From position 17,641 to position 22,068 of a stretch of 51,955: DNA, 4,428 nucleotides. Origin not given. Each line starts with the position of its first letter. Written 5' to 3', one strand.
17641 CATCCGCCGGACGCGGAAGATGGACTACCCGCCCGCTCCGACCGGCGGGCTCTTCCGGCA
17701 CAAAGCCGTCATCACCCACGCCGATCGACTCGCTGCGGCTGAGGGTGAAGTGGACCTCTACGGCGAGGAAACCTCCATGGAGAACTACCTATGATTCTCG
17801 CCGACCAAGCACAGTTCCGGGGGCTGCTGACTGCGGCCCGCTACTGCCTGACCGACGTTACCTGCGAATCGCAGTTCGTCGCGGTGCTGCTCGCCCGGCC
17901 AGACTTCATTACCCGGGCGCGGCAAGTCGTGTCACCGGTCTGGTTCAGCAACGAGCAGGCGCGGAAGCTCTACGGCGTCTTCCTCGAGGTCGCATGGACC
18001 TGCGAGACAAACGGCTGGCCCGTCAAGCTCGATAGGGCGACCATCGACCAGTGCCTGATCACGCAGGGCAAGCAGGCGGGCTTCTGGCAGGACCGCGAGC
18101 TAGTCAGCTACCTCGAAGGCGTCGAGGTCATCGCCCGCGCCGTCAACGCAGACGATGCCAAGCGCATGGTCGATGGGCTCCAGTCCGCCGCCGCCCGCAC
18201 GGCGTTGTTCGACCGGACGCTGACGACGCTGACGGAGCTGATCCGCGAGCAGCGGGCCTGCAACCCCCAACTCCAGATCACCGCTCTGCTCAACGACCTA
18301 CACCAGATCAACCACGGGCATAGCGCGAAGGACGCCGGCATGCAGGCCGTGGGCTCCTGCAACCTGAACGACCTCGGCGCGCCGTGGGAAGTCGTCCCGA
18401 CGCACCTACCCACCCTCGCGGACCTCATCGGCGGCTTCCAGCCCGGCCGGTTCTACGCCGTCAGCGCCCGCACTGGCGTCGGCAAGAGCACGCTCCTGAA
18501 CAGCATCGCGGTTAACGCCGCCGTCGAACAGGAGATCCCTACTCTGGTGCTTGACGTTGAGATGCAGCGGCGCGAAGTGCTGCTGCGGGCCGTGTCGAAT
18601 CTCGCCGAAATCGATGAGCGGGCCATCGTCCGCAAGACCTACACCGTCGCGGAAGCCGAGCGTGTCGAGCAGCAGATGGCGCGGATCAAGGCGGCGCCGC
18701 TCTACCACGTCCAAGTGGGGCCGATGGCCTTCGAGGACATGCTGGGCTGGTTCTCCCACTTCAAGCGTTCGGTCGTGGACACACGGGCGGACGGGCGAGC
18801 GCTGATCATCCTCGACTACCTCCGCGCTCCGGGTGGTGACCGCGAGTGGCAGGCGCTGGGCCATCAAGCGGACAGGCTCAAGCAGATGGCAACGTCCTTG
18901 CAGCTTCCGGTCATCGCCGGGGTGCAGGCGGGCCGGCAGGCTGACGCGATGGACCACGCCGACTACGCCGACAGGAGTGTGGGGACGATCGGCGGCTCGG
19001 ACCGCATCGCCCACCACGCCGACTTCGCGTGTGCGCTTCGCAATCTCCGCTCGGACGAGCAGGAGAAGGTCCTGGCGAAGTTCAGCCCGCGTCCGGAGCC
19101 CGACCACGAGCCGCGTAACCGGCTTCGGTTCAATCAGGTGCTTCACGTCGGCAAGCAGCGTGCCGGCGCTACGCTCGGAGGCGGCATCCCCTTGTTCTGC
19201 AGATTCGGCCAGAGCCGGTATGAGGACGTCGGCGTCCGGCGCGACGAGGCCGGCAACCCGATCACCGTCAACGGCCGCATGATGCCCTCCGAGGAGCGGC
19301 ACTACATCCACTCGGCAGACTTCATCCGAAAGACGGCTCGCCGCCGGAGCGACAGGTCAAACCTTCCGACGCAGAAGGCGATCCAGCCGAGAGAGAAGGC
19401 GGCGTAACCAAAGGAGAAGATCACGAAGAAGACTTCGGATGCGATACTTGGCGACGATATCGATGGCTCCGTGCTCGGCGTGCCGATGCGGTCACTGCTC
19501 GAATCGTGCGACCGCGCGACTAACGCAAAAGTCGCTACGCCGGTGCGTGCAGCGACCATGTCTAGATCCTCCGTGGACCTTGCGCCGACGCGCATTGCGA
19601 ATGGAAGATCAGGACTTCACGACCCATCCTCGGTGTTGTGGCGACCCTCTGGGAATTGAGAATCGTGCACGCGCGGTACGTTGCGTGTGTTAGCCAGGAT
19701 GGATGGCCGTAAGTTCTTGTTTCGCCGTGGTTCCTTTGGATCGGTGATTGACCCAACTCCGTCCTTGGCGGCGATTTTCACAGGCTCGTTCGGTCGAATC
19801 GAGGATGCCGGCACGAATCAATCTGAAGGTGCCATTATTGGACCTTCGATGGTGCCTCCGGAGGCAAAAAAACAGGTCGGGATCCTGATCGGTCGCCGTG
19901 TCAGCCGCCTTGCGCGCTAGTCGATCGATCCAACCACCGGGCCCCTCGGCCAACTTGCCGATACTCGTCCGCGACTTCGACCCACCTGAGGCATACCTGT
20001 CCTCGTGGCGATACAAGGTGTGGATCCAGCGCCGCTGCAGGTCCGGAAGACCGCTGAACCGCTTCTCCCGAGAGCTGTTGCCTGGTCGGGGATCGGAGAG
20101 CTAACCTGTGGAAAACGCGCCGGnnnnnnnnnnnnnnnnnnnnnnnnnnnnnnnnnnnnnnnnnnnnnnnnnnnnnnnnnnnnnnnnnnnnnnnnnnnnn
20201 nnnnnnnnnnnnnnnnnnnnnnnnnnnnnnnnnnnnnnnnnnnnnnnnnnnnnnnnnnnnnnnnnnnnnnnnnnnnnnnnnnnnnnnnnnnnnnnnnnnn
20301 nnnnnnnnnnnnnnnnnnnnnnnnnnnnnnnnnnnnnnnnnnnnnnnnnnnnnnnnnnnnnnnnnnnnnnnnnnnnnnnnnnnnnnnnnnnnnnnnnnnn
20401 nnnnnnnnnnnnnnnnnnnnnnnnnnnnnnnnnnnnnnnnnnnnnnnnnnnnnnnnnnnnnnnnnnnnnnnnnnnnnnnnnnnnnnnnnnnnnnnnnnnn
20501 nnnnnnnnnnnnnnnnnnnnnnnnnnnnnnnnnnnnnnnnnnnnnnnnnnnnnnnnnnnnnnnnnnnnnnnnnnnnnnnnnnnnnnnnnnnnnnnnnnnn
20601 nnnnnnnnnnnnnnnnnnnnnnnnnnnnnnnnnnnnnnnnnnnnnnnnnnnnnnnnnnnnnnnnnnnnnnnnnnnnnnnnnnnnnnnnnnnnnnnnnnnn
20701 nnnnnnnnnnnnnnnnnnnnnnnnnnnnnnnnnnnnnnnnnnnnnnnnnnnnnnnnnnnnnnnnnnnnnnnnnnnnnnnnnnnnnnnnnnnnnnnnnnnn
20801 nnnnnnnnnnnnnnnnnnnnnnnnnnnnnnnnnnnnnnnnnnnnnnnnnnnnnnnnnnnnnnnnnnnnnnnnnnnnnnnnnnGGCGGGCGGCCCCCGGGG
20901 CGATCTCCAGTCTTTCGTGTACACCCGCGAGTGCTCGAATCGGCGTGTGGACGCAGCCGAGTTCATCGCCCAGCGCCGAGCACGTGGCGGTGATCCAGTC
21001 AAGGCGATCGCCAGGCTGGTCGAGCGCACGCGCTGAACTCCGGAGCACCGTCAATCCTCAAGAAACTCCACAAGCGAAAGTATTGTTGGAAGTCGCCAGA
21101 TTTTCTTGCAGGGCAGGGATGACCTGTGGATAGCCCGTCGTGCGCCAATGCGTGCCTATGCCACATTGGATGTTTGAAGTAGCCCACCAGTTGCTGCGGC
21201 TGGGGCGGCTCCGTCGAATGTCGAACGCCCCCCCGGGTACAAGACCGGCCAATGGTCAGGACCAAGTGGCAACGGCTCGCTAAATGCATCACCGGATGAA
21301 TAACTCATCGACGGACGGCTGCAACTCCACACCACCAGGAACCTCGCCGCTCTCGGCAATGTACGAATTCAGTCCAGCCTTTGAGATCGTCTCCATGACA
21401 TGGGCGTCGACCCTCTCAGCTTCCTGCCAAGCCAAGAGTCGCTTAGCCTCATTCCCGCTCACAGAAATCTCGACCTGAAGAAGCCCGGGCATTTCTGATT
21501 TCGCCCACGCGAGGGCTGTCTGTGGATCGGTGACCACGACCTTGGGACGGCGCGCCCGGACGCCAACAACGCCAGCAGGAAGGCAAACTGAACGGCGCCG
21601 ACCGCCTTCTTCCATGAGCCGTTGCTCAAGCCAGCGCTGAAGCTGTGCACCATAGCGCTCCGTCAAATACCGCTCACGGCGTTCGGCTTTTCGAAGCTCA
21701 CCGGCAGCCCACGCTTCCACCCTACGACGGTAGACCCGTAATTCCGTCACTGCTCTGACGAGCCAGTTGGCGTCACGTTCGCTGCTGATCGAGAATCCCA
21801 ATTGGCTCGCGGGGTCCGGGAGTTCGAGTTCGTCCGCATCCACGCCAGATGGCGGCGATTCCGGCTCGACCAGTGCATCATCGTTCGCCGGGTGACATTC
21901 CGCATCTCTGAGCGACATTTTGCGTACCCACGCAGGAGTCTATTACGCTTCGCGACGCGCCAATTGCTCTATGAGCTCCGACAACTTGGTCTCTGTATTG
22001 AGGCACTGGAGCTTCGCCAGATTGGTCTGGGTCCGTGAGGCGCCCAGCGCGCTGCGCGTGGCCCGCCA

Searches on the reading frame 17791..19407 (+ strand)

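Call 26: search_protein_families(library=pfam, proteins=[window:17791-19407:+], max_evalue=0.001)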
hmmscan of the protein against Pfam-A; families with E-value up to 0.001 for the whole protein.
window:17791-19407:+ (538 aa): 2 families
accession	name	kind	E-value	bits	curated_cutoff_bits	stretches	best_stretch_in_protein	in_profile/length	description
PF03796.21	DnaB_C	-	3.4e-25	89.3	27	1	202-461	2-239/255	DnaB-like helicase C terminal domain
PF13481.12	AAA_25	-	4.2e-05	23.7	27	1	203-280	16-107/195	AAA domain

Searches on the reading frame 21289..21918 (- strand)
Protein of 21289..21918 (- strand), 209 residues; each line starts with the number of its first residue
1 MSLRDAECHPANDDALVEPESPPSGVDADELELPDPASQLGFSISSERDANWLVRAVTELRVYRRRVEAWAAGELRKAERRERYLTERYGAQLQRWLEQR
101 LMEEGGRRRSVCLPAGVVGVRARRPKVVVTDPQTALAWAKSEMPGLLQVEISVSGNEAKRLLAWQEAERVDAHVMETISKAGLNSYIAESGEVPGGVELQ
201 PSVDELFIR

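Call 7: search_protein_families(library=pfam, proteins=[window:21289-21918:-], max_evalue=0.001)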
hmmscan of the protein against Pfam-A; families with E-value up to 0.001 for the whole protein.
window:21289-21918:- (209 aa): 1 family
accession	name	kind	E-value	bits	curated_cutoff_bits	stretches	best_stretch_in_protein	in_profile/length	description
PF07352.17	Phage_Mu_Gam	-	1e-06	29.2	28.3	1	64-154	29-120/149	Bacteriophage Mu Gam like protein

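Call 8: search_protein_families(library=padloc, proteins=[window:21289-21918:-], max_evalue=0.001)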
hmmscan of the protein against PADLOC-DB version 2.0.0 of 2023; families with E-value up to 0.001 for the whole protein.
window:21289-21918:- (209 aa): 0 families
